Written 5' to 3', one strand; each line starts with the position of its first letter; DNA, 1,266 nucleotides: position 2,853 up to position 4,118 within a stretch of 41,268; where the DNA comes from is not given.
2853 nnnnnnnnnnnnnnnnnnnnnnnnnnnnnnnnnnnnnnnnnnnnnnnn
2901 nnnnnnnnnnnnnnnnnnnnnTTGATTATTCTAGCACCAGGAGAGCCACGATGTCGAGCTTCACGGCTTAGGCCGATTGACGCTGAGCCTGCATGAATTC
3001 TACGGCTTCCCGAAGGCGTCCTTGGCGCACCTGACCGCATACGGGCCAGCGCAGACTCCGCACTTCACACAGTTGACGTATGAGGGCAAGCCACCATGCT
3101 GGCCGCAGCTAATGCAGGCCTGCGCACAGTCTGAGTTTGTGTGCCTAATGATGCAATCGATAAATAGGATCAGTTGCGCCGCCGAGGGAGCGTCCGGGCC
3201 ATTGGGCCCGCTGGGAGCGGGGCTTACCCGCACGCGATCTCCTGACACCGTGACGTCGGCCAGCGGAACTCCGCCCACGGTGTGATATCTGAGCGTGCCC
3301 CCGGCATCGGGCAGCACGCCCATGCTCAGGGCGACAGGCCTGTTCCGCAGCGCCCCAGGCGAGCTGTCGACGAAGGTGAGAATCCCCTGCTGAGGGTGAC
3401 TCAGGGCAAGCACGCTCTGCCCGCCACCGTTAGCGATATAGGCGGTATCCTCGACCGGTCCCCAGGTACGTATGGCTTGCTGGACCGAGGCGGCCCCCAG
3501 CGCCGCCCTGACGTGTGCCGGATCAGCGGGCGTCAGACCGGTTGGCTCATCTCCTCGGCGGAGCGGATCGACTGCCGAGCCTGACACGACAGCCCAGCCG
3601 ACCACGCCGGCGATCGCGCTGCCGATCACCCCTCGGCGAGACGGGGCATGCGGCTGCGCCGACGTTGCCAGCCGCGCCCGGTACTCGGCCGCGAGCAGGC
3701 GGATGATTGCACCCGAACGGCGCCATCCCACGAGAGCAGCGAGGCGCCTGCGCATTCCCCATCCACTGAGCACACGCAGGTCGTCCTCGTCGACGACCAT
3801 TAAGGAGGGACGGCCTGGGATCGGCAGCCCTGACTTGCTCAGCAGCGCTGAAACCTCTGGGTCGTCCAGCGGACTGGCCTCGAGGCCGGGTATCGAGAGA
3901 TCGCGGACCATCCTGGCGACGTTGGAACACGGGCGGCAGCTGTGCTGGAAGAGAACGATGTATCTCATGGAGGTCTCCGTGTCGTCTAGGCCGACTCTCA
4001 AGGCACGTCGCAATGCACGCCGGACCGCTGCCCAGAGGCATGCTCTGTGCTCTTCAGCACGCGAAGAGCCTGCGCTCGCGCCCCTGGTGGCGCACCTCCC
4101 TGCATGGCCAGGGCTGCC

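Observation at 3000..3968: Orphan membrane protein: cytoplasmic CxxC thioredoxin-like head, internal twin-arginine motif, extracytoplasmic 8-Cys tail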

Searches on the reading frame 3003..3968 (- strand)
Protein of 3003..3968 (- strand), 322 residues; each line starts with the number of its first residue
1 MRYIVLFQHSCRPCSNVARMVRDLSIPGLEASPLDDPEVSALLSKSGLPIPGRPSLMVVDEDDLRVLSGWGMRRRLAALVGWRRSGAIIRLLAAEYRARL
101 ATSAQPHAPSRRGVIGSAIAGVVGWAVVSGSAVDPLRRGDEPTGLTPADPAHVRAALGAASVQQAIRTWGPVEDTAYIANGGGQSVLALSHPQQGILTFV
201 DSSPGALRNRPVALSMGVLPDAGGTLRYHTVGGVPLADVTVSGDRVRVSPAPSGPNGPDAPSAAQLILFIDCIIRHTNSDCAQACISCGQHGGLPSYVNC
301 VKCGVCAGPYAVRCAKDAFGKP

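Call 4: search_protein_families(library=pfam, proteins=[window:3003-3968:-], max_evalue=1)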
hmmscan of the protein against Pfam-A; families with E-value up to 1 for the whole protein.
window:3003-3968:- (322 aa): 0 families

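Call 5: search_protein_families(library=ncbifam, proteins=[window:3003-3968:-], max_evalue=1)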
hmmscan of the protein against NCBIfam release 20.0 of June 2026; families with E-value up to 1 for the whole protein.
window:3003-3968:- (322 aa): 0 families

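Call 6: find_homologous_proteins(query=window:3003-3968:-, max_evalue=0.001)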
Query window:3003-3968:- (322 aa): 70 proteins with E <= 0.001 among 8000 candidates.
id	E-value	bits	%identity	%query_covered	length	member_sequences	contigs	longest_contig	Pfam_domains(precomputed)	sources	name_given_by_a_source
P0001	3.9e-208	708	99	100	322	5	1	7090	-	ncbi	-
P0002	2.7e-166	571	83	100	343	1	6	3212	-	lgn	-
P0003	2.0e-149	515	75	100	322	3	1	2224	-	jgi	jgi:hypothetical protein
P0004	2.4e-99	351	55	99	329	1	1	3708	-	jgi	jgi:hypothetical protein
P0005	1.0e-95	339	55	98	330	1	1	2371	-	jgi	jgi:hypothetical protein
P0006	9.7e-95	335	54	99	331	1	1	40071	-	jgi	jgi:hypothetical protein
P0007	7.3e-93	329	53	98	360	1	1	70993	-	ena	-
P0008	1.2e-92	328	52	98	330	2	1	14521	-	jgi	jgi:hypothetical protein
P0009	6.1e-91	323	52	98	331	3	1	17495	-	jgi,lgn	-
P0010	3.3e-89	317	52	98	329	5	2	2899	-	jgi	jgi:hypothetical protein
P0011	1.6e-87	312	51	98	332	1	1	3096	-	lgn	-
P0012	4.7e-87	310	51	98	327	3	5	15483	-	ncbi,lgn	-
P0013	1.1e-86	309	51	98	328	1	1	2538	-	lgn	-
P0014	1.5e-86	309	50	98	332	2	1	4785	-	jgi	jgi:hypothetical protein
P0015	2.2e-86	308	51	99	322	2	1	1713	-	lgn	-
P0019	2.5e-83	298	48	98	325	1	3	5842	-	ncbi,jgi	-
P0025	4.2e-80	287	48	98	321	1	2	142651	-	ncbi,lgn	-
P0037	1.3e-76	276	50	90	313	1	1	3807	-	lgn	-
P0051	7.0e-72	260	44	98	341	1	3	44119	-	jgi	jgi:hypothetical protein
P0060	8.6e-66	240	44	93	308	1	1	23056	-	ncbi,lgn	-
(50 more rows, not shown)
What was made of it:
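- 3000..3968 (-): Complete ORF, 322 aa plus stop (stop codon 3000-3002). There are 70 full-length homologues (call 6).
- Checked: There are 70 full-length homologues at 39-99% identity (call 6).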

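Call 7: search_solved_structures(query=window:3003-3968:-, max_evalue=10)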
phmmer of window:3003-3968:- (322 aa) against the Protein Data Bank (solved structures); distinct sequences matched with E-value up to 10: 1.
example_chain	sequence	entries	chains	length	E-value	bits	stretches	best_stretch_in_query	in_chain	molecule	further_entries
9hd7_Q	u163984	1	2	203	2.5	10.3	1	85-134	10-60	Chloroplast oxygen-evolving enhancer protein 3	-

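Call 12: find_encoding_contigs(protein=P0025, flank=8000, max_places=2)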
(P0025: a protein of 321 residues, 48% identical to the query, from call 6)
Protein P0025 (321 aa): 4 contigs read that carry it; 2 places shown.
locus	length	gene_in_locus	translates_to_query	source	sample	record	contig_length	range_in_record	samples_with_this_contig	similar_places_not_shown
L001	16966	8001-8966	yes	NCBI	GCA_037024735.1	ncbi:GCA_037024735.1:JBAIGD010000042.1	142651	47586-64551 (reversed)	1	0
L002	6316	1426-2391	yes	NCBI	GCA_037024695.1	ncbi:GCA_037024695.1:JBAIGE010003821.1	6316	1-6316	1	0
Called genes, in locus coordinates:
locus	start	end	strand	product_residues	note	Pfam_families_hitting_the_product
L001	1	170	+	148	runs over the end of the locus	PF00293:NUDIX, PF14815:NUDIX_4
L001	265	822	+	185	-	PF00857:Isochorismatase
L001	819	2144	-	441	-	PF01565:FAD_binding_4, PF04030:ALO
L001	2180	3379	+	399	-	PF01168:Ala_racemase_N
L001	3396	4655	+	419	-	PF00083:Sugar_tr (faint), PF07690:MFS_1, PF13347:MFS_2, PF07690:MFS_1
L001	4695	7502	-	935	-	PF00486:Trans_reg_C, PF13374:TPR_10 (faint), PF03704:BTAD, PF07719:TPR_2 (faint), PF13176:TPR_7 (faint), PF00515:TPR_1 (faint), PF13181:TPR_8 (faint), PF13424:TPR_12, +1 more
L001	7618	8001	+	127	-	-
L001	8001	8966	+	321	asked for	-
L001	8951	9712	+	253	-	-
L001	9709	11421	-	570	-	PF00128:Alpha-amylase, PF11941:DUF3459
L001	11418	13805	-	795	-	PF00128:Alpha-amylase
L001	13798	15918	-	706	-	PF02922:CBM_48, PF00128:Alpha-amylase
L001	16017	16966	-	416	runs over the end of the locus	-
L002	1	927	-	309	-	?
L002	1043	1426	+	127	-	-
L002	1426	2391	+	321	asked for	-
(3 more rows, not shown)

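Call 13: find_encoding_contigs(protein=P0007, flank=8000, max_places=2)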
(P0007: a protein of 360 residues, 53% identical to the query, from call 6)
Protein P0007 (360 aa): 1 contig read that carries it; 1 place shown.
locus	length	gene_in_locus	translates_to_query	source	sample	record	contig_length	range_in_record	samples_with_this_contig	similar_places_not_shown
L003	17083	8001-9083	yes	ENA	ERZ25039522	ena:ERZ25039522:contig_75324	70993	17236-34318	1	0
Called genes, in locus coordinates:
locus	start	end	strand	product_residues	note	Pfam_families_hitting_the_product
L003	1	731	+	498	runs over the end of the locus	PF00171:Aldedh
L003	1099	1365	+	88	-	-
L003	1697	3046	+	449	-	PF00202:Aminotran_3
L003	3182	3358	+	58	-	-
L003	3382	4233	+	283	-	PF00398:RrnaAD, PF13649:Methyltransf_25 (weak)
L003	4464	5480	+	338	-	PF02673:BacA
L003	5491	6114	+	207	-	PF09335:VTT_dom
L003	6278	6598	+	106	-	-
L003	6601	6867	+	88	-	-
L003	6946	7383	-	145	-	-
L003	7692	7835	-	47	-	-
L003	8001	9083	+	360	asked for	-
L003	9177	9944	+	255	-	-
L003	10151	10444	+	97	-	PF00196:GerE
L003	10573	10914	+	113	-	-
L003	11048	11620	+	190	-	PF00881:Nitroreductase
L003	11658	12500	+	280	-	PF00106:adh_short, PF08659:KR, PF23441:SDR (weak), PF13561:adh_short_C2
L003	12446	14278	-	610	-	PF03537:Glyco_hydro_114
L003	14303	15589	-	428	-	PF02056:Glyco_hydro_4, PF11975:Glyco_hydro_4C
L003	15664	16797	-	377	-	PF00005:ABC_tran, PF17912:OB_MalK, PF08402:TOBE_2 (faint)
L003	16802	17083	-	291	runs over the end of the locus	PF00528:BPD_transp_1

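Call 14: find_encoding_contigs(protein=P0051, flank=8000, max_places=2)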
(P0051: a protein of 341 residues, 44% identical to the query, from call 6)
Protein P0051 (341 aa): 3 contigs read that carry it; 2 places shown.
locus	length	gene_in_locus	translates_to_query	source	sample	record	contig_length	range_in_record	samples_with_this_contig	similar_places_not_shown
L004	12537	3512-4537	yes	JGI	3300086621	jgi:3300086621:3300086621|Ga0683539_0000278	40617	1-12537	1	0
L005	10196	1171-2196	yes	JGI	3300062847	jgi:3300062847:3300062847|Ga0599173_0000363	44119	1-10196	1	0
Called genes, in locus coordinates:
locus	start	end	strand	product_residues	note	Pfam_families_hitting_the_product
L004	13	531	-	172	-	-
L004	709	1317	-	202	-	-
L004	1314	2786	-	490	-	PF13469:Sulfotransfer_3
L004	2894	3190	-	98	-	PF00196:GerE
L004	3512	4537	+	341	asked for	-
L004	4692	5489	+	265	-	-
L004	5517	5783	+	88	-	PF00196:GerE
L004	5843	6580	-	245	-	-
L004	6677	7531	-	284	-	PF01636:APH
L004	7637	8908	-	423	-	PF00067:p450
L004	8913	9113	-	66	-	PF13459:Fer4_15, PF13370:Fer4_13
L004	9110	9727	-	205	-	PF00440:TetR_N, PF16859:TetR_C_11 (weak)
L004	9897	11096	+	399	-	PF08240:ADH_N, PF00107:ADH_zinc_N, PF13602:ADH_zinc_N_2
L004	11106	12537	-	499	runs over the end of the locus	-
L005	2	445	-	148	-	?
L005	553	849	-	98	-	PF00196:GerE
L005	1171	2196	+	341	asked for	-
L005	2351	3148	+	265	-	-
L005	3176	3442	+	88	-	PF00196:GerE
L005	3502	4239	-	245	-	-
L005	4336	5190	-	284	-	PF01636:APH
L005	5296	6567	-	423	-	PF00067:p450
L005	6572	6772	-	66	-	PF13459:Fer4_15, PF13370:Fer4_13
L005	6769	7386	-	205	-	PF00440:TetR_N, PF16859:TetR_C_11 (weak)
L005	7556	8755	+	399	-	PF08240:ADH_N, PF00107:ADH_zinc_N, PF13602:ADH_zinc_N_2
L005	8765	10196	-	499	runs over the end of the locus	-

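Call 15: find_related_loci(query=A1, collection=genome_contigs, flank=6000)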
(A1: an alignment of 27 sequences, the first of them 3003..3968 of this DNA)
Query A1 (322 aa) in genome_contigs; peptide patterns used: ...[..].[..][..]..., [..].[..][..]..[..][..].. (x = any residue, [..] = any of these).
41 stretches matched a pattern; 4 encode a relative of the query (tblastn E <= 1e-3); 4 distinct loci.
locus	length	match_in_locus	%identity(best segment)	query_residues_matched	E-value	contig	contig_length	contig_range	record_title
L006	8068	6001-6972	51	1-317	9e-95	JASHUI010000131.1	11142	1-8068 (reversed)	MAG: Streptosporangiaceae bacterium isolate JOPF175 JOPF_A011_contig_12282, whole genome shotgun sequence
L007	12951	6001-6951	47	1-314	5e-82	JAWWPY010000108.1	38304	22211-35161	MAG: Streptosporangiaceae bacterium isolate BP_381 scaffold_4557157, whole genome shotgun sequence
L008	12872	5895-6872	45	1-317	5e-78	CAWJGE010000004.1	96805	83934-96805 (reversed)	MAG: uncultured Actinomycetota bacterium isolate MFD05377.bin.2.113 genome assembly, contig: contig_11829, whole genome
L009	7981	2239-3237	41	1-316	4e-68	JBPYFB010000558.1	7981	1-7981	MAG: Rugosimonospora sp. isolate Bin.001.fastaField_pasture_P3 k127_7192908, whole genome shotgun sequence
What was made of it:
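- The distribution across genomes is patchy: only 4 of 185,579 species representatives carry it (call 15).
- Tried and rejected: The scan gave only 4 loci, all metagenome-assembled genomes (call 15), so the source organism of the window remains unnamed.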

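Call 16: predict_structure(alignment_id=A1)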
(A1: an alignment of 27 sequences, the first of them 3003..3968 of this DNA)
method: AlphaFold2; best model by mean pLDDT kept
length: 322 residues; sequences in the alignment: 27
mean_pLDDT: 81.9   pTM: 0.58
mean pLDDT of the five models: 81.9, 79.9, 77.7, 76.5, 74.7
residues with pLDDT >= 90: 171; 70-90: 96; 50-70: 16; < 50: 39
segments of 3 or more residues with pLDDT < 50: 105-142
pLDDT, mean of each block of 10 residues (from residue 1): 89 83 94 92 93 91 91 94 91 81 50 36 33 32 72 90 94 87 88 91 88 91 84 94 90 76 93 92 87 75 91 93 55
secondary structure, 60 per line:
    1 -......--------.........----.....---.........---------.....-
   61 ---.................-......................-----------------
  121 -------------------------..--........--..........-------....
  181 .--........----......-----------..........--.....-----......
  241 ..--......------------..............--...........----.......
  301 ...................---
elements in order: E2-7 H16-24 E29-33 H37-45 E55-59 E64-68 H69-80 H82-103 H150-157 H160-169 E177-181 E184-191 E196-201 E213-219 E225-229 E235-242 E245-250 H263-276 H279-289 H294-319
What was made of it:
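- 3657..3968 (-): N-terminal cytoplasmic thioredoxin-fold, DCC-like domain, residues 1-104. The fold order is β-α-β-α-β-β-α, followed by a long Arg-rich helix. AF2 pLDDT is about 90 (call 16).
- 3807..3809 (-): P54, candidate cis-proline of the thioredoxin fold, just before β3. It lies immediately before strand 55-59 of the AF2 model (call 16).
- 3573..3644 (-): Internal twin-arginine signal peptide, residues 109-132. It has S110-R111-R112-G-V-I, an uncharged Gly/Ala-rich h-region, and G-S-A132 as the probable signal-peptidase site. AF2 pLDDT is below 50 and the segment is non-helical (call 16).
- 3537..3572 (-): Low-confidence linker after the predicted cleavage site, residues 133-144. AF2 pLDDT is below 50 for 105-142 (call 16).
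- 3003..3188 (-): C-terminal helical hairpin, residues 261-322, carrying all eight tail Cys. Inferred disulfides are C272-C314, C281-C306, C285-C303 and C288-C300. Helices 263-276, 279-289 and 294-319 (call 16).
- On Thioredoxin-fold thiol-disulfide oxidoreductase: The AF2 secondary-structure order is E2-7, H16-24, E29-33, H37-45, E55-59, E64-68, H69-80, at pLDDT about 90 (call 16).
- On Dual Sec/Tat-inserted membrane proteins (Rieske type): AF2 models them as a soluble thioredoxin-like domain (call 16).
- AF2 gives E2-7, H16-24, E29-33, H37-45, E55-59, E64-68 and H69-80 at pLDDT about 90 (call 16). All tail Cys lie on three confident helices (call 16). AF2 models the segment as a non-helical, low-confidence region rather than a transmembrane helix (call 16). 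The motif lies on long, confidently predicted helices (call 16), and there is no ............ ferredoxin signature.
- Tried and rejected: Rejected because there are no upstream transmembrane helices (call 16).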

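Call 18: search_protein_representatives(alignment_id=A1)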
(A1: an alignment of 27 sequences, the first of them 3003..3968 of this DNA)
Query: 27 sequences, 330 profile positions. Proteins with E-value up to 0.001 (for the whole library): 614; up to 1e-10: 190; up to 1e-30: 63. The best 150 are listed.
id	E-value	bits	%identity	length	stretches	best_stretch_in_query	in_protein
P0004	1.4e-149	513.9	-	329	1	1-327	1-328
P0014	6.7e-129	445.9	-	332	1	1-327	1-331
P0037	1.1e-111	389.4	-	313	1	1-298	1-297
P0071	3.4e-108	377.9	-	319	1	1-324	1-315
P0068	3.9e-107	374.4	-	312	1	1-327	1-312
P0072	6.5e-105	367.1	-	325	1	1-327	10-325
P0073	5.4e-95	334.5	-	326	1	2-326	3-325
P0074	1.0e-94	333.6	-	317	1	1-327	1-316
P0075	1.3e-93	329.9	-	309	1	1-326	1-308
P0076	3.6e-90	318.7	-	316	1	1-326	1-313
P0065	5.2e-90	318.1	-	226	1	2-222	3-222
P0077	1.0e-89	317.2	-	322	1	1-327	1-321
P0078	2.6e-89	315.8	-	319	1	1-328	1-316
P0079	2.8e-86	305.9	-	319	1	1-327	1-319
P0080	3.7e-83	295.6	-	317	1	2-326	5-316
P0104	1.8e-53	198.0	-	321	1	3-327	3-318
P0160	4.6e-19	84.9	-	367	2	1-216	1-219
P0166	4.3e-18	81.7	-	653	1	1-328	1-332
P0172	4.3e-17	78.4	-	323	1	5-159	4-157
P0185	1.0e-15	73.9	-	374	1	5-141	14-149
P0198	3.4e-14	68.9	-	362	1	1-174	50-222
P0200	4.9e-14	68.4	-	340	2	1-166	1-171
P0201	8.7e-14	67.6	-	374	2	1-160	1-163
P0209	2.8e-13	65.9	-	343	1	1-111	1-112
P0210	3.0e-13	65.8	-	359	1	1-146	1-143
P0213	1.1e-12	64.0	-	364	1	1-138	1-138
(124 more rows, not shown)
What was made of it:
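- Checked: A profile search found 614 clusters at 50% identity with E<=1e-3 (call 18).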

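Call 19: fold_search(model_id=the predicted structure, library=pdb)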
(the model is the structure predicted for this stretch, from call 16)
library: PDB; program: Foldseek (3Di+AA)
matches with E <= 10: 355; with E <= 0.001: 0
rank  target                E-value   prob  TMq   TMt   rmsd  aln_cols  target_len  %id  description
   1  3vww_A                6.8e-02  0.80  0.17  0.36  11.3       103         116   13  Crystal structure of a0-domain of P5 from H. sapiens (released 2013-09-04)
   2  5nr1                  8.0e-02  0.91  0.16  0.20   6.1        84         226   12  FzlA from C. crescentus (released 2017-06-07)
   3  4gf0_A                8.0e-02  0.72  0.18  0.24   6.5       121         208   19  Crystal structure of glutahtione transferase homolog from sulfitobacter, TARGET EFI-501084, with bound glutathione (released 2012-08-29)
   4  8fwj_M                1.0e-01  0.82  0.17  0.43   5.3        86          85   20  Structure of dodecameric KaiC-RS-S413E/S414E complexed with KaiB-RS solved by cryo-EM (released 2023-03-22)
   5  6g62                  1.3e-01  0.85  0.17  0.38   4.9        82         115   16  Crystal structure of thioredoxin O2 from Arabidopsis thaliana in oxidized state (released 2018-10-24)
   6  3w8j_B                1.3e-01  0.72  0.17  0.35  11.4       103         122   12  Crystal structure of P5 a0 in a complex with Prx4 c-term (released 2013-09-04)
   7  3aps_A                2.1e-01  0.54  0.16  0.33   5.8        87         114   18  Crystal structure of Trx4 domain of ERdj5 (released 2011-04-20)
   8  3uj1                  2.2e-01  0.80  0.18  0.44   5.0        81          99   22  Crystal structure of the third thioredoxin domain of human ERp46 (released 2012-11-07)
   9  2iwt_A                2.3e-01  0.80  0.18  0.41   4.9        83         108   20  Thioredoxin h2 (HvTrxh2) in a mixed disulfide complex with the target protein BASI (released 2006-11-15)
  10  3w8j_A                2.3e-01  0.51  0.16  0.34  11.4       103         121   12  Crystal structure of P5 a0 in a complex with Prx4 c-term (released 2013-09-04)
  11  1a8l                  2.4e-01  0.41  0.15  0.20   9.4       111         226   14  PROTEIN DISULFIDE OXIDOREDUCTASE FROM ARCHAEON PYROCOCCUS FURIOSUS (released 1999-03-30)
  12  2lst_MODEL_1_A        2.4e-01  0.33  0.15  0.26   6.9        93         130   19  Solution structure of a thioredoxin from Thermus thermophilus (released 2012-05-16)
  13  4kae_A                2.7e-01  0.23  0.12  0.16  15.3       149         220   14  Crystal structure of Maleylacetoacetate isomerase from Anaeromyxobacter dehalogenans 2CP-1, TARGET EFI-507175, with bo (released 2013-05-01)
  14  6x61_J                2.9e-01  0.77  0.18  0.47   5.9        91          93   14  Crystal structure of the N-terminal thioredoxin domain of SasA in complex with the N-terminal CI domain of KaiC from T (released 2021-06-02)
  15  9wzl_B                2.9e-01  0.57  0.17  0.20   7.7        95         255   15  Crystal structure of rice protein disulfide isomerase-like protein OsPDIL2-3 a-b domain (released 2026-04-08)
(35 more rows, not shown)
